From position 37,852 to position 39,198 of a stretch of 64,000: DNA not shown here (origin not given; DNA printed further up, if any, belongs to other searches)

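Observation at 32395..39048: Two further NHL-propeller lipoprotein paralogs alternating with cytochrome genes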

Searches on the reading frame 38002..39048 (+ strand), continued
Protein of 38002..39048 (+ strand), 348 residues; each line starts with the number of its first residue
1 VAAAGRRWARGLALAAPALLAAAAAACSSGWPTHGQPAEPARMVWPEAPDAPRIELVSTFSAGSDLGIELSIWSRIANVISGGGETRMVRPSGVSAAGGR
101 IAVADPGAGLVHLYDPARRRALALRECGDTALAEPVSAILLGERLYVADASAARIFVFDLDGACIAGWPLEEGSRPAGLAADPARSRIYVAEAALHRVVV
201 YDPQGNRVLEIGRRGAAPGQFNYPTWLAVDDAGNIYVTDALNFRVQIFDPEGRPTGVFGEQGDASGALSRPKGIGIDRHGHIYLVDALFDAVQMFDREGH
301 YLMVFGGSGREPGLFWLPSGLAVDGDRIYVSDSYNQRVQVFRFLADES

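Call 26: search_solved_structures(query=window:38002-39048:+, max_evalue=0.001)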
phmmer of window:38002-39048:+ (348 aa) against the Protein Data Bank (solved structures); distinct sequences matched with E-value up to 0.001: 55.
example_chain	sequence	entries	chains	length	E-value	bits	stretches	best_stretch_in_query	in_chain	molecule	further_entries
7qrx_A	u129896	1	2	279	1.3e-49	172.5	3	175-286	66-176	E3 ubiquitin-protein ligase TRIM71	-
9jur_A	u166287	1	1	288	1.3e-49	172.4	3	175-286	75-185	E3 ubiquitin-protein ligase TRIM71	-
8j72_A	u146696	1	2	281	1.9e-49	171.9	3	175-286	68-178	E3 ubiquitin-protein ligase TRIM71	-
6d69_A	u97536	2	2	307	8.6e-45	156.6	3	205-341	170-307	NHL Repeat Region of D. melanogaster Thin | Thin, isoform D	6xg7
6fpt_A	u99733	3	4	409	5.4e-44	154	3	175-286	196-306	E3 ubiquitin-protein ligase TRIM71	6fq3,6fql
7qrw_A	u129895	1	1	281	6.9e-37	130.6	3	198-344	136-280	Isoform 4 of Tripartite motif-containing protein 3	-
7b96_A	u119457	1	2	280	2.1e-36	129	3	198-344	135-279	Isoform 2 of Tripartite motif-containing protein 2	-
7qrv_A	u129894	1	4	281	2e-34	122.5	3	198-344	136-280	Tripartite motif-containing protein 2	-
7b2r_A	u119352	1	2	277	3.5e-32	115.1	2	178-341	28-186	Tripartite motif-containing protein 2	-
5ex7_A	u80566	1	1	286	7.5e-20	74.6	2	210-308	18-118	Brain tumor protein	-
4zlr_A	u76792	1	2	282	8.7e-20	74.4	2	211-307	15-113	Brain tumor protein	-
1q7f_A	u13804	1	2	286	8.8e-20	74.3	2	211-307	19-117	brain tumor CG10719-PA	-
3wwa_A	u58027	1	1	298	2.9e-15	59.5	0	221-286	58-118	Pizza7H protein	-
6qsd_A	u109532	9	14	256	4.2e-15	58.9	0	175-286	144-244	Pizza6S | Pizza6-S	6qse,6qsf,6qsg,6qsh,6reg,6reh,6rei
6f0t_A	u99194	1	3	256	5.9e-15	58.5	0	221-286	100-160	Pizza6-SFW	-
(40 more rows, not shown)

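Call 50: predict_structure(alignment_id=A2)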
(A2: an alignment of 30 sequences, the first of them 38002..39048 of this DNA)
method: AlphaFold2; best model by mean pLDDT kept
length: 348 residues; sequences in the alignment: 30
mean_pLDDT: 91.9   pTM: 0.86
mean pLDDT of the five models: 91.9, 91.6, 89.9, 88.6, 88.2
residues with pLDDT >= 90: 275; 70-90: 45; 50-70: 21; < 50: 7
segments of 3 or more residues with pLDDT < 50: 31-33
pLDDT, mean of each block of 10 residues (from residue 1): 62 78 67 56 89 95 92 82 87 97 98 96 96 98 98 98 97 98 98 98 98 97 98 98 98 97 92 96 97 97 96 97 97 98 75
secondary structure, 60 per line:
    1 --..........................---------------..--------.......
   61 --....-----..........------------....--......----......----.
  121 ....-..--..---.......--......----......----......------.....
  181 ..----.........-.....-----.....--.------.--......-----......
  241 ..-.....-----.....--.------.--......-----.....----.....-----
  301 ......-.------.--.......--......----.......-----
elements in order: H3-28 E54-60 H63-66 H72-81 E94-97 E100-105 E110-115 E120-124 E135-141 E144-149 E154-159 E164-169 E176-182 E187-192 E197-201 E207-211 E224-229 E235-239 E244-248 E254-258 E271-276 E282-286 E291-295 E301-306 E318-324 E327-332 E337-343

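Call 53: fold_search(model_id=the predicted structure, library=pdb)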
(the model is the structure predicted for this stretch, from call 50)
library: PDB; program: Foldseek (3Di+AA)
matches with E <= 10: 1941; with E <= 0.001: 1720
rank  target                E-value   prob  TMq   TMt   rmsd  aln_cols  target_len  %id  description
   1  6d69                  2.8e-22  1.00  0.69  0.81   2.1       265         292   27  Crystal Structure of the NHL Repeat Region of D. melanogaster Thin (released 2019-04-24)
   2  7b96_A                8.4e-22  1.00  0.68  0.84   2.4       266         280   27  NHL domain of human TRIM2 (released 2022-01-12)
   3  7qrw                  3.8e-21  1.00  0.67  0.83   2.4       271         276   27  Crystal structure of NHL domain of TRIM3 (released 2022-05-04)
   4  6xg7                  1.0e-20  1.00  0.68  0.81   2.4       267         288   26  1.3 A Resolution Structure of the of the NHL Repeat Region of D. melanogaster Thin (released 2020-12-16)
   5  7qrv_D                1.8e-20  1.00  0.67  0.83   2.5       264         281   26  Crystal structure of NHL domain of TRIM2 (full C-terminal) (released 2022-05-04)
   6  7qrv_B                2.3e-20  1.00  0.67  0.84   2.4       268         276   26  Crystal structure of NHL domain of TRIM2 (full C-terminal) (released 2022-05-04)
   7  7b2r_B                2.9e-20  1.00  0.67  0.84   2.4       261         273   26  Crystal structure of NHL domain of TRIM2 (released 2021-01-13)
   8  7qrv_A                3.0e-20  1.00  0.66  0.82   2.7       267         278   26  Crystal structure of NHL domain of TRIM2 (full C-terminal) (released 2022-05-04)
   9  7b2r_A                4.6e-20  1.00  0.67  0.83   2.4       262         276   26  Crystal structure of NHL domain of TRIM2 (released 2021-01-13)
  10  8j72_B                5.8e-19  1.00  0.43  0.52   5.9       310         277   27  Crystal structure of mammalian Trim71 in complex with lncRNA Trincr1 (released 2024-03-06)
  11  7qrx_A                2.2e-18  1.00  0.43  0.52   5.3       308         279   27  Crystal structure of NHL domain of TRIM71 (released 2022-05-04)
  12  9jur                  2.5e-18  1.00  0.44  0.52   5.3       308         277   26  Crystal Structure of NHL domain of human E3 ubiquitin-protein ligase TRIM71 (released 2025-04-30)
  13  8j72_A                2.6e-18  1.00  0.43  0.52   5.6       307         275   26  Crystal structure of mammalian Trim71 in complex with lncRNA Trincr1 (released 2024-03-06)
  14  6fq3_A                6.7e-18  1.00  0.54  0.49   5.8       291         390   26  Crystal structure of Danio rerio Lin41 filamin-NHL domains in complex with lin-29A 5'UTR 13mer RNA (released 2018-05-09)
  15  6fpt_B                1.0e-17  1.00  0.68  0.61   2.5       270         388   25  Crystal structure of Danio rerio Lin41 filamin-NHL domains (released 2018-05-09)
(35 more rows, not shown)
